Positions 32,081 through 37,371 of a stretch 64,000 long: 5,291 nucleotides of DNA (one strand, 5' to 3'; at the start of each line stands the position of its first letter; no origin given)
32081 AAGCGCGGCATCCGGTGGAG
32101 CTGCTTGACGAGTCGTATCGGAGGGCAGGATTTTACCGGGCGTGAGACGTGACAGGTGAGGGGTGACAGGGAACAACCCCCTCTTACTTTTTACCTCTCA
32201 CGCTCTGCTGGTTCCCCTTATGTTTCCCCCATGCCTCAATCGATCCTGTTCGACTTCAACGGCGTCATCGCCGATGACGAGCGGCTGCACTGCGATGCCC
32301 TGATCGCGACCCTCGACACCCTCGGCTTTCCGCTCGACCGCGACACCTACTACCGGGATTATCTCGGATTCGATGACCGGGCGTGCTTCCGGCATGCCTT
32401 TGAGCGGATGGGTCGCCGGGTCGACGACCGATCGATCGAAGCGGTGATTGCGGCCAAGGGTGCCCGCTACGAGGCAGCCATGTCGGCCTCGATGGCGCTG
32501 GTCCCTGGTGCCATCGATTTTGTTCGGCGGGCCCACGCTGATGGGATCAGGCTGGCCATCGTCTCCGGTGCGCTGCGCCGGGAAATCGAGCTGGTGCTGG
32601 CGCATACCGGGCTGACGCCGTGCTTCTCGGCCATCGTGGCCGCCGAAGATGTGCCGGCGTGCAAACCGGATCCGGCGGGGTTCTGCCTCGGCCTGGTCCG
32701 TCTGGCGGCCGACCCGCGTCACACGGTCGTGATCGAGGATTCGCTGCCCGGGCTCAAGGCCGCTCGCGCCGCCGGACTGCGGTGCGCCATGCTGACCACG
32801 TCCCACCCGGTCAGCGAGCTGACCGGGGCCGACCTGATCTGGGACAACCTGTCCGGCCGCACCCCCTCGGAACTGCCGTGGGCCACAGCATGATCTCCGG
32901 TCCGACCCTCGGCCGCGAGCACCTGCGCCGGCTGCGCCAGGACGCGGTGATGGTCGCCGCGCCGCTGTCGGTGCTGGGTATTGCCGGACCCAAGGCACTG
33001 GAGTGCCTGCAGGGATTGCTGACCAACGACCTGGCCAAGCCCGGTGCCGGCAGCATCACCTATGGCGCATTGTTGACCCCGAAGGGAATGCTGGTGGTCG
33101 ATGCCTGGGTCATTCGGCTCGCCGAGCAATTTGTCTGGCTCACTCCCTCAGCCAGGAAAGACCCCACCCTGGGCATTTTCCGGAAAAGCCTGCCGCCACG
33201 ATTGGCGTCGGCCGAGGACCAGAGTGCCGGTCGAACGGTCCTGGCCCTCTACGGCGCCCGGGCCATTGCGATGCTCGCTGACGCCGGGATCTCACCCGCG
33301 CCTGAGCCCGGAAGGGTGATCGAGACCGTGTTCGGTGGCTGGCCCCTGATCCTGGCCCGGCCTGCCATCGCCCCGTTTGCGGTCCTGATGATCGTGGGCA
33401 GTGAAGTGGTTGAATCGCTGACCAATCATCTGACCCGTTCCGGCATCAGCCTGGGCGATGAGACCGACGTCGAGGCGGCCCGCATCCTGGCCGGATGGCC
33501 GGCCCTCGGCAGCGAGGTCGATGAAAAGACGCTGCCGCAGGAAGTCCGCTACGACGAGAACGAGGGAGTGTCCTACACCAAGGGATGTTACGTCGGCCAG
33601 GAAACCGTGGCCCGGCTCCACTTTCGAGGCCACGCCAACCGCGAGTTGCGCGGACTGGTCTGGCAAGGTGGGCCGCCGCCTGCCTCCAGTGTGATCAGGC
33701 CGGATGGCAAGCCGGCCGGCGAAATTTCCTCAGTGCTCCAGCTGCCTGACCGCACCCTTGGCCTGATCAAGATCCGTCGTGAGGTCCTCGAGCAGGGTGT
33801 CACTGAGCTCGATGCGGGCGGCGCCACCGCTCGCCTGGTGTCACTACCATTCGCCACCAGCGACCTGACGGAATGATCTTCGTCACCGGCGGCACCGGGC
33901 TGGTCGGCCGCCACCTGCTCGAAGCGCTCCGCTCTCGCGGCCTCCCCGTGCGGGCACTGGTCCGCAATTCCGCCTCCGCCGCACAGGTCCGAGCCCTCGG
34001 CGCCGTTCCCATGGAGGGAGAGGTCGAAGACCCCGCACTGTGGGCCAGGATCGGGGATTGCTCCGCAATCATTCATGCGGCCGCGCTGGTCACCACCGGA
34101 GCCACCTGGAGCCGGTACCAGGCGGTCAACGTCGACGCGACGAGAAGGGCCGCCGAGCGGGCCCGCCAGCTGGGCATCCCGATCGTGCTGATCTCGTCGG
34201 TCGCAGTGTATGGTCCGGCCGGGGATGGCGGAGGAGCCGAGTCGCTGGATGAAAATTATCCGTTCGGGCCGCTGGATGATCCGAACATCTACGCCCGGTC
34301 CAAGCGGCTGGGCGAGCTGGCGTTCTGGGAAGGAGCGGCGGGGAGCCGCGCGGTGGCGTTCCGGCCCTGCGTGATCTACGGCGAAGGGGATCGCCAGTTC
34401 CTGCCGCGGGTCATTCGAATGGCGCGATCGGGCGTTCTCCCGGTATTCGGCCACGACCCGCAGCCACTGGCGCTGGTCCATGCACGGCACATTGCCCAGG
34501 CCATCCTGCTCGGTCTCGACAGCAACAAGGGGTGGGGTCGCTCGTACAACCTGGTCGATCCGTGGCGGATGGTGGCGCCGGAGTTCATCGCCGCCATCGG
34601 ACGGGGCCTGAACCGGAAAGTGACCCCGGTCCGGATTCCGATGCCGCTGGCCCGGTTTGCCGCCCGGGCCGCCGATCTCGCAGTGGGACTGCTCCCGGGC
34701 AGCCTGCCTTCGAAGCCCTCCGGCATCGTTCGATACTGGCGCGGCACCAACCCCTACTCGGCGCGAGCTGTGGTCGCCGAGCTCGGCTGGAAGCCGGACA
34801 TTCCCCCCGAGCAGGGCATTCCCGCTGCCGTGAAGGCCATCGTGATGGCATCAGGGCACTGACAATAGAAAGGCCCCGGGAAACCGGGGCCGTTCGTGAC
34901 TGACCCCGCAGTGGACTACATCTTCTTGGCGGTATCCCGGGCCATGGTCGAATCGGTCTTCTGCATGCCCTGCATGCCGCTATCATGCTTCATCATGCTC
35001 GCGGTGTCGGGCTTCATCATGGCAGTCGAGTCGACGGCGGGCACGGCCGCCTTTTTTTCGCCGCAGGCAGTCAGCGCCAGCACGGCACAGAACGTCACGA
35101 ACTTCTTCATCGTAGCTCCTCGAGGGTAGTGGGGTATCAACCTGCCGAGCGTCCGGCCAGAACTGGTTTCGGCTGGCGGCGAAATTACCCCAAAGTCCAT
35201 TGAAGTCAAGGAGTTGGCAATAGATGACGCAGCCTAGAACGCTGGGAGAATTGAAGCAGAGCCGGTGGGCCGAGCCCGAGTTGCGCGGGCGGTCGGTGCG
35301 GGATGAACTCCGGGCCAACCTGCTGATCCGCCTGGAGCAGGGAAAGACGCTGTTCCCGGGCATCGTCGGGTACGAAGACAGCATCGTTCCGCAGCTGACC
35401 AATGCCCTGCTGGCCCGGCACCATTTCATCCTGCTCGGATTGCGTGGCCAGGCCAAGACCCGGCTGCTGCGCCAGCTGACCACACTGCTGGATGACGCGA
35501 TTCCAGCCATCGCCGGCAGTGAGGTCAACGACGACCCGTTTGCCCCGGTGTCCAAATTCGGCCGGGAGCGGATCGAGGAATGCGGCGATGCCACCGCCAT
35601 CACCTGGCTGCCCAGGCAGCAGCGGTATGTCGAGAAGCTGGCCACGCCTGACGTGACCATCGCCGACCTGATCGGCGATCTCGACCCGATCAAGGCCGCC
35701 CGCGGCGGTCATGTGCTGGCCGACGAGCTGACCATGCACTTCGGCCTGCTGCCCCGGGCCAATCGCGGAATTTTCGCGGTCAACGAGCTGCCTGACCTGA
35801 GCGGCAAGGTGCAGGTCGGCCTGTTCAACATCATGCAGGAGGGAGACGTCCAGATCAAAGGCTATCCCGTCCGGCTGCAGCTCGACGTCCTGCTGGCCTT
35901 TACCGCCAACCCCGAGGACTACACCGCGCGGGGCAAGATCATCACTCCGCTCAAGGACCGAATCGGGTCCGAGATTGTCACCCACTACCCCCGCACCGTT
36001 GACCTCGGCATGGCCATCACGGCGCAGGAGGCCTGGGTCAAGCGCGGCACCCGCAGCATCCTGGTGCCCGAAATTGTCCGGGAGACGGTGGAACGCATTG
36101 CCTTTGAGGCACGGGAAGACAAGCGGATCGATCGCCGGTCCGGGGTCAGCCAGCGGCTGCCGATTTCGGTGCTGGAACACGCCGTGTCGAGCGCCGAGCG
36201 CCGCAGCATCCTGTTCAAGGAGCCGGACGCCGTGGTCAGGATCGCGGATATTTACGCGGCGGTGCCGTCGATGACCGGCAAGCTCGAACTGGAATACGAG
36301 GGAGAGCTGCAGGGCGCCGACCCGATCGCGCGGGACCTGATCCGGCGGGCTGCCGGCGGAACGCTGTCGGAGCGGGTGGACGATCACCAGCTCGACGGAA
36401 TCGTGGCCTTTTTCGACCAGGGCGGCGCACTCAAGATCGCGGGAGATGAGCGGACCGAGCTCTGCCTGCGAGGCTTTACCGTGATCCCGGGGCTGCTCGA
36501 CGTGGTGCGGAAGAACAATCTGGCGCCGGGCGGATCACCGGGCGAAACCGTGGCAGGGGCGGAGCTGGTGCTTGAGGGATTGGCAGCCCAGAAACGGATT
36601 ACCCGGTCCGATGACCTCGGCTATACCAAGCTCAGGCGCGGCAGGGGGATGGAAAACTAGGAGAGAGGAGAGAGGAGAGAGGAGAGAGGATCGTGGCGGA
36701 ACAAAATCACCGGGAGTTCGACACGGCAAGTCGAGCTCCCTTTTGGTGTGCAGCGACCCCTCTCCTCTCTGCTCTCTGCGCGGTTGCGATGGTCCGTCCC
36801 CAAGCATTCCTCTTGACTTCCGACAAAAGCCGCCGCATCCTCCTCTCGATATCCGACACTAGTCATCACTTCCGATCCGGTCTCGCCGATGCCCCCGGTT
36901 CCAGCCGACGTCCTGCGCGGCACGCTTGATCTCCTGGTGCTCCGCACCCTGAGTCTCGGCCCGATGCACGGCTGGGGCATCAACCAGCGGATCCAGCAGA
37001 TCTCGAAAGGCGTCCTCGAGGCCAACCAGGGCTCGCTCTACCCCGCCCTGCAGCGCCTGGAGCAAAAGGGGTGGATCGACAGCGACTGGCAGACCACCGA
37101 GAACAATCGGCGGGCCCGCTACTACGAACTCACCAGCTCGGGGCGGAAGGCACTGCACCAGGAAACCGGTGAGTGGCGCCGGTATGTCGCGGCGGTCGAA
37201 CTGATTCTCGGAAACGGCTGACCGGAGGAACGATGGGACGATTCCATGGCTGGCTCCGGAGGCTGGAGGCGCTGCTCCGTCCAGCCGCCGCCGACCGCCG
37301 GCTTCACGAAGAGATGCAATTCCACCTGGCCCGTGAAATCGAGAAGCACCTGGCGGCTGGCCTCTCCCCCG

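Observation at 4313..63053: Recurrent architecture of phase-locked 7/8/9-nt simple repeats with a purine-rich arm and a pyrimidine-rich arm, at >=14 loci in 64 kb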

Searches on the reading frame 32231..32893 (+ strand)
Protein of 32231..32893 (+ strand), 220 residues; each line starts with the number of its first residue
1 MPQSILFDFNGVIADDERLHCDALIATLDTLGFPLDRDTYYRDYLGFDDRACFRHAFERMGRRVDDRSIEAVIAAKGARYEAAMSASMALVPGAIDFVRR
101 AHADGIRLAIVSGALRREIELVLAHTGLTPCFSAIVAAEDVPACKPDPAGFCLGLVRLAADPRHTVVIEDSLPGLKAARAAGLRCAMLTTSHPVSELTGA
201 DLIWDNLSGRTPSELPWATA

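Call 57: search_protein_families(library=pfam, proteins=[window:32231-32893:+], max_evalue=0.00001)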
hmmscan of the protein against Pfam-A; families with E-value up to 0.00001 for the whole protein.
window:32231-32893:+ (220 aa): 3 families
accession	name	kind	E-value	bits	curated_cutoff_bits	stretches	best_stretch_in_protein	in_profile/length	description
PF13419.12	HAD_2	-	5.4e-25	89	23.8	1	5-187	1-177/178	Haloacid dehalogenase-like hydrolase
PF00702.32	Hydrolase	-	4.3e-23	83.1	26.4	1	5-182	4-191/191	haloacid dehalogenase-like hydrolase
PF12710.13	HAD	-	1e-09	39.5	27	1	5-138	1-130/189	haloacid dehalogenase-like hydrolase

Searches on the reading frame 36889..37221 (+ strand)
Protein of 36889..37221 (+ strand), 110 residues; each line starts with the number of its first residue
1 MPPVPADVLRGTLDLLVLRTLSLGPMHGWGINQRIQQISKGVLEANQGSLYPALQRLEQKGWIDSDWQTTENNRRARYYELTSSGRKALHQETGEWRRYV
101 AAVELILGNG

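Call 46: find_encoding_contigs(protein=window:36889-37221:+, flank=6000, max_places=10)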
Protein window:36889-37221:+ (110 aa): 1 contig read that carries it; 1 place shown.
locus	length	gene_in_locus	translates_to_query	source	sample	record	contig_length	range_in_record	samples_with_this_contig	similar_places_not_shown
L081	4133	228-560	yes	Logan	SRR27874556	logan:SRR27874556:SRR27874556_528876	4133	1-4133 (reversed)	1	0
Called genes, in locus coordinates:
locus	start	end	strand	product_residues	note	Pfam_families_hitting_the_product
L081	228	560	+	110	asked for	PF03551:PadR, PF13601:HTH_34 (weak)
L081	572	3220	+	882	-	PF12704:MacB_PCD, PF02687:FtsX, PF12704:MacB_PCD, PF02687:FtsX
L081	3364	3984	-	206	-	PF13189:Cytidylate_kin2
